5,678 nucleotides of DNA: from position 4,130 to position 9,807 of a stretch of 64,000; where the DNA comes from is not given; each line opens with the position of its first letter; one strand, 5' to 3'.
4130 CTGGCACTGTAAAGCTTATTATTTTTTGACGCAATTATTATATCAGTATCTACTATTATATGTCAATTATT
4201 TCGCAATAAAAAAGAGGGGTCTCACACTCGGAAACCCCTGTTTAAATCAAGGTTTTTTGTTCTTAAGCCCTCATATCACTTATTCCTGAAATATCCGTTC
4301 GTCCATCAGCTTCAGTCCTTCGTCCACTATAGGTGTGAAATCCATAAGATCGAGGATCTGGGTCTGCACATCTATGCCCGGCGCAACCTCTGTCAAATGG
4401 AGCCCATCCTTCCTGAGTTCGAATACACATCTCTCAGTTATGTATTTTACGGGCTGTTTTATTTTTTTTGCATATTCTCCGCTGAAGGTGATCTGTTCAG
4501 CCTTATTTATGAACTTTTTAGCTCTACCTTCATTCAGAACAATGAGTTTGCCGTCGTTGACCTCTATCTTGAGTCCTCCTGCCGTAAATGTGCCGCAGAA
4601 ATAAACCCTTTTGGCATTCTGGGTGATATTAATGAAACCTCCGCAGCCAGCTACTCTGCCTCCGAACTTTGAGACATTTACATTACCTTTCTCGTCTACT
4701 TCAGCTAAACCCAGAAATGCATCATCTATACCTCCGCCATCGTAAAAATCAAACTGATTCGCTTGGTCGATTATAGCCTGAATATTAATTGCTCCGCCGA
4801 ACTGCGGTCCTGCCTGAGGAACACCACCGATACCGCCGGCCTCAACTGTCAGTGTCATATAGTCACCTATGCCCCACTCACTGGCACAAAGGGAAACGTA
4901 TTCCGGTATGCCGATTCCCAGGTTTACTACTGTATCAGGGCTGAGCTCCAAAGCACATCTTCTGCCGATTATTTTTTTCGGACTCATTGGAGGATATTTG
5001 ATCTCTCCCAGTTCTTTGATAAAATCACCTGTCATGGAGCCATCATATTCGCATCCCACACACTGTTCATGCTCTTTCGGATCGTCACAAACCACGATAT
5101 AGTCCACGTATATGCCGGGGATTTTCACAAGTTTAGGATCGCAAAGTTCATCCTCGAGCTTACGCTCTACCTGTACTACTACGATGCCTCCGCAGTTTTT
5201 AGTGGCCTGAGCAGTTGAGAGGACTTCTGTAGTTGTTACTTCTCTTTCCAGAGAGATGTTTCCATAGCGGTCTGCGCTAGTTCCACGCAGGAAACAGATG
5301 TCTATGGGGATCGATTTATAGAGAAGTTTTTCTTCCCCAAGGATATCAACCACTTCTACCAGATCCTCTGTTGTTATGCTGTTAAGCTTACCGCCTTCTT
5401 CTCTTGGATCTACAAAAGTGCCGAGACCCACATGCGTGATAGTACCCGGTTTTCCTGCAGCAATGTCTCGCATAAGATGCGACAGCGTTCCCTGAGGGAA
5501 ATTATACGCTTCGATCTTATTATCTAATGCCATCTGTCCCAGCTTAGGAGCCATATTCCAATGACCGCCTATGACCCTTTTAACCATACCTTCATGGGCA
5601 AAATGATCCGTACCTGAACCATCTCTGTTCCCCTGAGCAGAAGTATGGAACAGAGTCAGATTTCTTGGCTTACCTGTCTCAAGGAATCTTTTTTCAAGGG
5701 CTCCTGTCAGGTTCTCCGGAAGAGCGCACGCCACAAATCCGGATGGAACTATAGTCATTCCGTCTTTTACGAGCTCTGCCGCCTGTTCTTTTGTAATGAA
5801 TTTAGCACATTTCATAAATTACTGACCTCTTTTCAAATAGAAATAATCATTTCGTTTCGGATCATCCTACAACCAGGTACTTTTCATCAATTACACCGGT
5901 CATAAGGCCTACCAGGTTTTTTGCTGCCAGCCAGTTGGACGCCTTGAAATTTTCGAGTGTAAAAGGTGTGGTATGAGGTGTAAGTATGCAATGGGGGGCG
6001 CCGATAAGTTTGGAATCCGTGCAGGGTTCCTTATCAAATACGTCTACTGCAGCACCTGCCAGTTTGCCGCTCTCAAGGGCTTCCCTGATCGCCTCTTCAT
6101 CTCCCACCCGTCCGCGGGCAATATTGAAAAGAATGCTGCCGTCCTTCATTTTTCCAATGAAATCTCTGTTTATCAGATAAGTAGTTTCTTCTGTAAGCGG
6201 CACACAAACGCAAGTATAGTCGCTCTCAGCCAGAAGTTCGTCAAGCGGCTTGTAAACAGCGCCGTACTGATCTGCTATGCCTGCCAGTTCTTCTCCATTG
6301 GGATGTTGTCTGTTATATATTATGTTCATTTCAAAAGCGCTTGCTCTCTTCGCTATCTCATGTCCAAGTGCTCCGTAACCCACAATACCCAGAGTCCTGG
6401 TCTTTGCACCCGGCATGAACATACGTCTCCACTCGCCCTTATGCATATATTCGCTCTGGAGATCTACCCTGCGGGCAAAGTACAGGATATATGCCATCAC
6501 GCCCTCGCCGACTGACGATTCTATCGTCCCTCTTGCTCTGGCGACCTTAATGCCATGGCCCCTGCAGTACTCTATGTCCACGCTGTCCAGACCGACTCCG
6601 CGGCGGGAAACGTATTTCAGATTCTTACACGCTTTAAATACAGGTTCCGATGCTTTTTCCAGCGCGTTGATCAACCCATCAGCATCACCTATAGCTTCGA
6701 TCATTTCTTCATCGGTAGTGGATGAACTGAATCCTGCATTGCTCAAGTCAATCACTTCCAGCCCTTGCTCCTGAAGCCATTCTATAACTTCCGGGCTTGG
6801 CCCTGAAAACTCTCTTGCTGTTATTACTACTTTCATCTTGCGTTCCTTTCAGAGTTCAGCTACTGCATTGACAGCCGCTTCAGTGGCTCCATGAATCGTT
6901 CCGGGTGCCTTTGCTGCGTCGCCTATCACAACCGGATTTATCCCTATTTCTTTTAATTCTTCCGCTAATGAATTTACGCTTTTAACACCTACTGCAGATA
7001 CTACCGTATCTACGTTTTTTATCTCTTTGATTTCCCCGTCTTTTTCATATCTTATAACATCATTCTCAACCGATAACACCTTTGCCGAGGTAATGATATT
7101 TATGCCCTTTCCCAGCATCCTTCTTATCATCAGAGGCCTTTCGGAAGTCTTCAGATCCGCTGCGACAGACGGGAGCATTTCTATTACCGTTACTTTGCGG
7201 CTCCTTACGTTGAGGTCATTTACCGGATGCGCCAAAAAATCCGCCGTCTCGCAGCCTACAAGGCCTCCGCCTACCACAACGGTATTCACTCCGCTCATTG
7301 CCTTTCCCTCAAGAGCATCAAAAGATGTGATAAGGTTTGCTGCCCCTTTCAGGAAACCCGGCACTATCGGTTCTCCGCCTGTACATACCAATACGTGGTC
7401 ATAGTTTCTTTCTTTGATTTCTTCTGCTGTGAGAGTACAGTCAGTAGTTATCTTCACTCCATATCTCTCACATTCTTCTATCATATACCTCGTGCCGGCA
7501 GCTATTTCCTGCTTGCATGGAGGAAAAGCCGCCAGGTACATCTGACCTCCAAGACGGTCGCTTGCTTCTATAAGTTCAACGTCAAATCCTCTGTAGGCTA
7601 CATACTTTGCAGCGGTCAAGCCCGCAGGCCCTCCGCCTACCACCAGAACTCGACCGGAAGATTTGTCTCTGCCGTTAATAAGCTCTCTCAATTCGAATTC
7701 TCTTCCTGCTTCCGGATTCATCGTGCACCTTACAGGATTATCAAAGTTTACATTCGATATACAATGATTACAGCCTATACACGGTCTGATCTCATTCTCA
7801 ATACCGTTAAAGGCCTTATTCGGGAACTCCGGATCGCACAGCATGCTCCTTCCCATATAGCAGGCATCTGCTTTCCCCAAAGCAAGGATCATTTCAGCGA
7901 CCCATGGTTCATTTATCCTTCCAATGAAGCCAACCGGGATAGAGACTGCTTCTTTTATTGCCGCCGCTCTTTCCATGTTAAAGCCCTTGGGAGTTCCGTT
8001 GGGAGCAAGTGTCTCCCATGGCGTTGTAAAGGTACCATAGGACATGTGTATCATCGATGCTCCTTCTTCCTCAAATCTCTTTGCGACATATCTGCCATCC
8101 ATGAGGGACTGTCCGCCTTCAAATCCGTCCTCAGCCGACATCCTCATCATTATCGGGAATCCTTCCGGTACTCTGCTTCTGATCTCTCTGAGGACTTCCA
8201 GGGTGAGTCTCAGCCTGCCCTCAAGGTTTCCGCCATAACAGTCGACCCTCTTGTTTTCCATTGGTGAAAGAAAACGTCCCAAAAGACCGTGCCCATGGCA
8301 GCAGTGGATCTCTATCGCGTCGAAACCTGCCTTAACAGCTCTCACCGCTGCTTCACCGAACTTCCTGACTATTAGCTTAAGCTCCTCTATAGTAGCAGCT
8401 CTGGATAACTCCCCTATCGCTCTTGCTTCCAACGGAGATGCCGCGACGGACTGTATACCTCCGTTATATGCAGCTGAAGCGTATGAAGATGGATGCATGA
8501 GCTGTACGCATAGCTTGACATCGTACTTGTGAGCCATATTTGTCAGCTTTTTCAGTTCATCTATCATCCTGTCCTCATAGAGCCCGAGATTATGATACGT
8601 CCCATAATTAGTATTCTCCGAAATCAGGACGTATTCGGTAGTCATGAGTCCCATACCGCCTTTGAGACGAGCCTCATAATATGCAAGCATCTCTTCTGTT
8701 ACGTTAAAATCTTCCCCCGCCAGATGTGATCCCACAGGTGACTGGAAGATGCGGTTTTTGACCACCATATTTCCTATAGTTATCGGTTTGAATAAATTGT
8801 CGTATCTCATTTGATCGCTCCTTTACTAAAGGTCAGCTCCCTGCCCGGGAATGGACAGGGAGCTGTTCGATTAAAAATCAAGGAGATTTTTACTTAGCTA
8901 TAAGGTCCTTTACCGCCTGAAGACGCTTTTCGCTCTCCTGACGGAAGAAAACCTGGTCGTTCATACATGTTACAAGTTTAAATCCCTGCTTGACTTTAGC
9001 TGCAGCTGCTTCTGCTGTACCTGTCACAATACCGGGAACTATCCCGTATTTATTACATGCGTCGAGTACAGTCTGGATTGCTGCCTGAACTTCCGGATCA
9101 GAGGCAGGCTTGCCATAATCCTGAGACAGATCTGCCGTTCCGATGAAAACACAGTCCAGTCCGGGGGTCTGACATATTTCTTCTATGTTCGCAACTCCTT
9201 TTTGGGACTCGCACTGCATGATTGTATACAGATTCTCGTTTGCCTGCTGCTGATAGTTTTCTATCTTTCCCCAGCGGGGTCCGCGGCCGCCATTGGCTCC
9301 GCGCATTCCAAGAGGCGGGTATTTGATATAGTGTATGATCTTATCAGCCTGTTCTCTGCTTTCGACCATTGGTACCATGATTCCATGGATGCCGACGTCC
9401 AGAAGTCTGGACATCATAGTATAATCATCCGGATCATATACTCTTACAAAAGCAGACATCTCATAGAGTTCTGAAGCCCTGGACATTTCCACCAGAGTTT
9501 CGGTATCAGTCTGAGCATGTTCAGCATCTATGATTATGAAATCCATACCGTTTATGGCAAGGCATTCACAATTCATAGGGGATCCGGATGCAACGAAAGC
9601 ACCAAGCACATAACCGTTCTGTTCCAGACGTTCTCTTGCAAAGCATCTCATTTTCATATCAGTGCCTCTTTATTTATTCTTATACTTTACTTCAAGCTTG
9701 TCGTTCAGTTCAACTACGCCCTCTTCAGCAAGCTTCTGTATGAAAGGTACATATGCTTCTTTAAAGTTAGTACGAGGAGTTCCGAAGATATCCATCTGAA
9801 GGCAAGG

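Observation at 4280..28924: Six correctly spaced sigma-54 promoters (plus one off-spacing candidate) around a single PAS-AAA+ activator: a sigma-54 catabolic regulon island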

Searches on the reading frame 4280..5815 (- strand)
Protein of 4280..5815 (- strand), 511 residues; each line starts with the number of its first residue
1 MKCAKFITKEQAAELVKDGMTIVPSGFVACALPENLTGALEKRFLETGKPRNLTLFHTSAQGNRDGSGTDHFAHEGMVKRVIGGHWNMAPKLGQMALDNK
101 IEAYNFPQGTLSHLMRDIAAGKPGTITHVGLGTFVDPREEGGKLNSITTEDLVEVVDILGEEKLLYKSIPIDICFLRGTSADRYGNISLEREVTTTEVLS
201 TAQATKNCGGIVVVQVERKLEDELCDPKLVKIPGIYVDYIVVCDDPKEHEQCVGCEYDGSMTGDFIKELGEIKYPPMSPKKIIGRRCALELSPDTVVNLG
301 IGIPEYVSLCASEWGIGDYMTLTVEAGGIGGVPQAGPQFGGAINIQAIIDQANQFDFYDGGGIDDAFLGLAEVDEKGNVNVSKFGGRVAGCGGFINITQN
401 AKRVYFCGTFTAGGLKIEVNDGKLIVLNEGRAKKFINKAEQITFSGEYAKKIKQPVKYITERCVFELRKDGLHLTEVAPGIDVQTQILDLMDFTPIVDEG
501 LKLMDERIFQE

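Call 8: search_protein_families(library=pfam, proteins=[window:4280-5815:-])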
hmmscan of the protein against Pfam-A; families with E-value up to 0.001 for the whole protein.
window:4280-5815:- (511 aa): 2 families
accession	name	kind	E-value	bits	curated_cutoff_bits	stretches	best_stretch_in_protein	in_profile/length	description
PF01144.29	CoA_trans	-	2.1e-31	109.5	23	1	10-242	6-216/217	Coenzyme A transferase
PF16957.11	Mal_decarbox_Al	-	1.1e-05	24.4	25.4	1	172-250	139-211/546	Malonate decarboxylase, alpha subunit, transporter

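Call 52: search_protein_families(library=ncbifam, proteins=[window:4280-5815:-], max_evalue=0.00001)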
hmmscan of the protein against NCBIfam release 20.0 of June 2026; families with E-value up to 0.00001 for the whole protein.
window:4280-5815:- (511 aa): 5 families
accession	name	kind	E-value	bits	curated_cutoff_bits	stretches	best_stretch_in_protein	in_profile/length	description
NF052271.1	Staph_FadX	equivalog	4.8e-122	408.2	750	1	5-511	2-508/523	fatty acid degradation protein FadX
NF007394.0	PRK09920.1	equivalog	1.9e-19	70.1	315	1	4-244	3-217/219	acetate CoA-transferase subunit alpha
TIGR02429.1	pcaI_scoA_fam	subfamily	5.7e-15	55.3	128.5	1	9-245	9-221/222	3-oxoacid CoA-transferase subunit A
TIGR02428.1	pcaJ_scoB_fam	subfamily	1.1e-14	54.3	243.55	1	280-483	3-194/207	3-oxoacid CoA-transferase subunit B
TIGR01110.1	mdcA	equivalog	8.8e-06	24.5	789.15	0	171-247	138-208/543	malonate decarboxylase subunit alpha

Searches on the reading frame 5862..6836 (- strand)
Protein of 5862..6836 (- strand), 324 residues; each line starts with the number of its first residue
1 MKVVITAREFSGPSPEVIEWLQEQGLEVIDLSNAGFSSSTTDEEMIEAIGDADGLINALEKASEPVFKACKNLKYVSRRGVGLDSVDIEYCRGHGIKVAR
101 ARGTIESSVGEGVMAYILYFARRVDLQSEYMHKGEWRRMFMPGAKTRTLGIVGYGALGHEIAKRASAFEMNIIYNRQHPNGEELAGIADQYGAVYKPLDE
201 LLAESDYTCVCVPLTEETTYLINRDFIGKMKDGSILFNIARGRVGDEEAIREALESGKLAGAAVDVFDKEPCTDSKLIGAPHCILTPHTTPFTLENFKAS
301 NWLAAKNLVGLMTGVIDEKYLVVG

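Call 8: search_protein_families(library=pfam, proteins=[window:5862-6836:-])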
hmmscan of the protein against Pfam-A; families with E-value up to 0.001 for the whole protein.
window:5862-6836:- (324 aa): 4 families
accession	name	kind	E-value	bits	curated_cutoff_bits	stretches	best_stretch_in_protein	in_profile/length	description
PF02826.25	2-Hacid_dh_C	-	1.8e-50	171.2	25.1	1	114-289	1-177/178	D-isomer specific 2-hydroxyacid dehydrogenase, NAD binding domain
PF00389.36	2-Hacid_dh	-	4.6e-16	59.2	24.6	1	14-213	8-103/134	D-isomer specific 2-hydroxyacid dehydrogenase, catalytic domain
PF01488.26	Shikimate_DH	-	0.00033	21.2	24.3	1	143-239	9-111/138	Shikimate / quinate 5-dehydrogenase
PF03446.21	NAD_binding_2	-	0.00088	19.8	21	0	149-256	2-109/161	NAD binding domain of 6-phosphogluconate dehydrogenase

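Call 51: search_protein_families(library=ncbifam, proteins=[window:5862-6836:-], max_evalue=0.00001)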
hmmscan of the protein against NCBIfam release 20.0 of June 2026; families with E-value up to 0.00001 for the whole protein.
window:5862-6836:- (324 aa): 21 families
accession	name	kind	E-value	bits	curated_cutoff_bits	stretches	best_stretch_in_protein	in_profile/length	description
TIGR01327.1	PGDH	equivalog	9.1e-58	196.3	454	1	21-309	8-298/525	phosphoglycerate dehydrogenase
NF009714.1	PRK13243.1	equivalog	6.8e-54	183.4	455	1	39-316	33-317/332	glyoxylate reductase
NF011938.0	PRK15409.1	equivalog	6.5e-48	163.4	492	1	38-318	32-315/324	glyoxylate/hydroxypyruvate reductase GhrB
NF008759.0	PRK11790.1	equivalog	9.5e-44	149.7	404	1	17-306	24-311/410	phosphoglycerate dehydrogenase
NF041369.1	Dhydh_Halo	equivalog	1.7e-39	135.8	400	1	72-298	55-281/305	D-2-hydroxyacid dehydrogenase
NF005069.0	PRK06487.1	equivalog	1.2e-38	133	448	1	37-290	34-289/320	2-hydroxyacid dehydrogenase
NF006263.0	PRK08410.1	equivalog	2.7e-35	122.3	389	1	32-289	23-284/311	D-2-hydroxyacid dehydrogenase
NF005750.0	PRK07574.1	equivalog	3.4e-33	115.2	329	1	66-297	108-342/386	NAD-dependent formate dehydrogenase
NF005387.0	PRK06932.1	equivalog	5.5e-31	107.7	492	1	39-289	32-287/314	2-hydroxyacid dehydrogenase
NF001309.0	PRK00257.1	equivalog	1.5e-27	96.5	434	1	48-295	34-261/379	4-phosphoerythronate dehydrogenase PdxB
NF000492.1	vanH_gen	exception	2.6e-27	95.7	540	1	68-270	60-255/312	D-lactate dehydrogenase VanH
NF005027.0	PRK06436.1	equivalog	2.8e-23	82.5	261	1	70-293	47-261/303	2-hydroxyacid dehydrogenase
NF000371.1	vanH_Agroup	exception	1.2e-22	80.5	700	1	72-270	71-260/322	VanH-A/VanH-Pt family D-lactate dehydrogenase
NF000112.1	vanH-Amyco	exception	1.5e-22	80.3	625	1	71-270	94-284/348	VanH-AOV family D-lactate dehydrogenase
NF000128.1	vanH-Sc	exception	1.9e-21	76.5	650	1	73-270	87-275/337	D-lactate dehydrogenase VanH-Sc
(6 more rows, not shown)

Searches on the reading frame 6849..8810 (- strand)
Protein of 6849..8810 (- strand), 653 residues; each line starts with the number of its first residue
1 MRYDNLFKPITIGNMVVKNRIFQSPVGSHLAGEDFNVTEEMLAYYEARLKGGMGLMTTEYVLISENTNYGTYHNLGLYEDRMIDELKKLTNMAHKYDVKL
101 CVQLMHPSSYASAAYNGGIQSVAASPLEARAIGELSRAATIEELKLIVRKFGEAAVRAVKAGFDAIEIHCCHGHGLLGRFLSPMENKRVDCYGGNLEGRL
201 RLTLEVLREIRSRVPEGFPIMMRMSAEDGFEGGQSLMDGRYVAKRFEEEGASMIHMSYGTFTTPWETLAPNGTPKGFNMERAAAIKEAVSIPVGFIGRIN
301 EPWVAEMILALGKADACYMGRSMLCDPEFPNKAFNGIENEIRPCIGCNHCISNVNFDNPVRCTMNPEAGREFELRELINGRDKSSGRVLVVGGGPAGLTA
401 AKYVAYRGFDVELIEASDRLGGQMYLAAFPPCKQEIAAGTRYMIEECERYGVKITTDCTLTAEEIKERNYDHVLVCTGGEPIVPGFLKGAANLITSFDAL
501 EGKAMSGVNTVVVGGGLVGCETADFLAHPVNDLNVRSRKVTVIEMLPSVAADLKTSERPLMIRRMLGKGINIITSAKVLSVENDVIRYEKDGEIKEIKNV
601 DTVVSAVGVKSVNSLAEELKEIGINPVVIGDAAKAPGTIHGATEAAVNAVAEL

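Call 8: search_protein_families(library=pfam, proteins=[window:6849-8810:-])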
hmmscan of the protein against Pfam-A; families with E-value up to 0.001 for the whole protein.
window:6849-8810:- (653 aa): 15 families
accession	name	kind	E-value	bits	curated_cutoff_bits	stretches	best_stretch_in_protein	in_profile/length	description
PF00724.26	Oxidored_FMN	-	1.5e-62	212.3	27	1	5-339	1-341/342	NADH:flavin oxidoreductase / NADH oxidase family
PF07992.20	Pyr_redox_2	-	6.6e-27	95.1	26.1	1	387-619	2-247/291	Pyridine nucleotide-disulphide oxidoreductase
PF00070.33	Pyr_redox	-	3.7e-15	56.6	22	1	510-584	2-69/82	Pyridine nucleotide-disulphide oxidoreductase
PF13450.12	NAD_binding_8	-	8.1e-15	55.3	21.9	1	390-430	1-41/68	NAD(P)-binding Rossmann-like domain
PF01266.30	DAO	-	4e-12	46.8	27.9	1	387-423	1-38/353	FAD dependent oxidoreductase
PF12831.13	FAD_oxidored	-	1.6e-07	31.5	27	1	388-432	2-46/416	FAD dependent oxidoreductase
PF01593.30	Amino_oxidase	-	8.2e-07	29.1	19.8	1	396-425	2-31/443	Flavin containing amine oxidoreductase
PF01262.27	AlaDh_PNT_C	-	1.4e-05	25.1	23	0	384-417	27-60/214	Alanine dehydrogenase/PNT, C-terminal domain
PF01494.25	FAD_binding_3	-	2.4e-05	24.2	22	0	388-417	4-33/349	FAD binding domain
PF03486.20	HI0933_like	-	2.6e-05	24.3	50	1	387-425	2-40/244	HI0933-like protein Rossmann domain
PF01946.23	Thi4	-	3.8e-05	23.5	26.2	1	388-426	20-59/235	Thi4 family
PF01134.28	GIDA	-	3.8e-05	23.4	22.1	0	388-421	2-36/391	Glucose inhibited division protein A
PF13738.12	Pyr_redox_3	-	9.4e-05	22.2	30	0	473-615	128-273/305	Pyridine nucleotide-disulphide oxidoreductase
PF00890.30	FAD_binding_2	-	0.00012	21.8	20.4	1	388-426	2-40/414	FAD binding domain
PF13241.12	NAD_binding_7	-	0.00013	22.9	22.1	0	505-614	5-76/104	Putative NAD(P)-binding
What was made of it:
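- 4280..14087 (-): P1 operon, nine genes, closed by an intrinsic terminator at 4215-4239. Pfam (call 8).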

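Call 52: search_protein_families(library=ncbifam, proteins=[window:6849-8810:-], max_evalue=0.00001)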
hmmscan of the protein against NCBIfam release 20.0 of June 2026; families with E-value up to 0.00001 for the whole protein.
window:6849-8810:- (653 aa): 43 families (the best 25 are shown)
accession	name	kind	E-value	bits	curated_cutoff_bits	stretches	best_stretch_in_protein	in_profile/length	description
NF041087.1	bile_acid_BaiCD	equivalog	1e-144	483.1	825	1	3-648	1-638/642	bile acid Fe-S flavoenzyme BaiCD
NF045599.1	bili_reduct_long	exception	1.6e-127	426.5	750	1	6-652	1-640/641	bilirubin reductase, long form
TIGR03997.1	mycofact_OYE_2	equivalog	1.8e-123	413.2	793.15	1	5-643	1-635/645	mycofactocin system FadH/OYE family oxidoreductase 2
NF045592.1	bili_reduct_N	equivalog_domain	1.1e-60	205.7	425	1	6-365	2-363/363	bilirubin reductase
NF010047.0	PRK13523.1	equivalog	7.7e-56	189.6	431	1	5-341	4-328/339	NADPH dehydrogenase NamA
NF006101.0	PRK08255.1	equivalog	3.1e-55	187.6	1078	1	5-330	398-727/768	bifunctional salicylyl-CoA 5-hydroxylase/oxidoreductase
TIGR03996.1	mycofact_OYE_1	hypoth_equivalog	6.5e-55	186.8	627.9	1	7-639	3-622/633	mycofactocin system FadH/OYE family oxidoreductase 1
NF007899.0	PRK10605.1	subfamily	5.4e-30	104.8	403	1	1-260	1-275/365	N-ethylmaleimide reductase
TIGR01350.1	lipoamide_DH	equivalog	8.6e-20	70.9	408.8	1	466-624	128-281/461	dihydrolipoyl dehydrogenase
NF004943.0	PRK06292.2-1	equivalog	9.6e-13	47.7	432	1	466-625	128-282/456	dihydrolipoyl dehydrogenase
NF003437.0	PRK04965.1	equivalog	2.8e-12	46.4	392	1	461-618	91-246/378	NADH:flavorubredoxin reductase NorW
NF009410.0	PRK12771.1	subfamily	1.2e-11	43.9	516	1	382-523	135-284/566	NAD(P)-binding protein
NF004991.0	PRK06370.1-3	subfamily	4.5e-11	42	620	0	383-465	33-115/509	FAD-containing oxidoreductase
NF009414.0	PRK12778.1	equivalog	1.2e-10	40.3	1103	1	376-486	422-532/752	bifunctional dihydroorotate dehydrogenase B NAD binding subunit/NADPH-dependent glutamate synthase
NF004776.0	PRK06116.1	equivalog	1.7e-09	37.2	480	1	467-612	129-266/450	glutathione-disulfide reductase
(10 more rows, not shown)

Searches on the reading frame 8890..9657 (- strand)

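Call 8: search_protein_families(library=pfam, proteins=[window:8890-9657:-])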
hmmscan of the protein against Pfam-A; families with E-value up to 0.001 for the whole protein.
window:8890-9657:- (255 aa): 1 family
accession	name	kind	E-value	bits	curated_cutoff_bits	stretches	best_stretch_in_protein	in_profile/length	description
PF03328.21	HpcH_HpaI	-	7.7e-34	117.3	25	1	19-229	3-209/221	HpcH/HpaI aldolase/citrate lyase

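Call 52: search_protein_families(library=ncbifam, proteins=[window:8890-9657:-], max_evalue=0.00001)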
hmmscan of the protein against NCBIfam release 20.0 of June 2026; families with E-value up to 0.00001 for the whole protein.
window:8890-9657:- (255 aa): 4 families
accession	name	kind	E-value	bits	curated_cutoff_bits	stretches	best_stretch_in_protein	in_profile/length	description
TIGR02311.1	HpaI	equivalog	2.8e-50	171.1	368.8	1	9-247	5-246/249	4-hydroxy-2-oxoheptanedioate aldolase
NF007849.0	PRK10558.1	equivalog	2.9e-47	161.2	393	1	8-245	11-250/256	2-dehydro-3-deoxyglucarate aldolase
TIGR03239.1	GarL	equivalog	7.7e-47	160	406.75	1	8-244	4-242/249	2-dehydro-3-deoxyglucarate aldolase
NF007521.0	PRK10128.1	equivalog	2.2e-39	135.6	441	1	8-250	10-255/267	2-keto-3-deoxy-L-rhamnonate aldolase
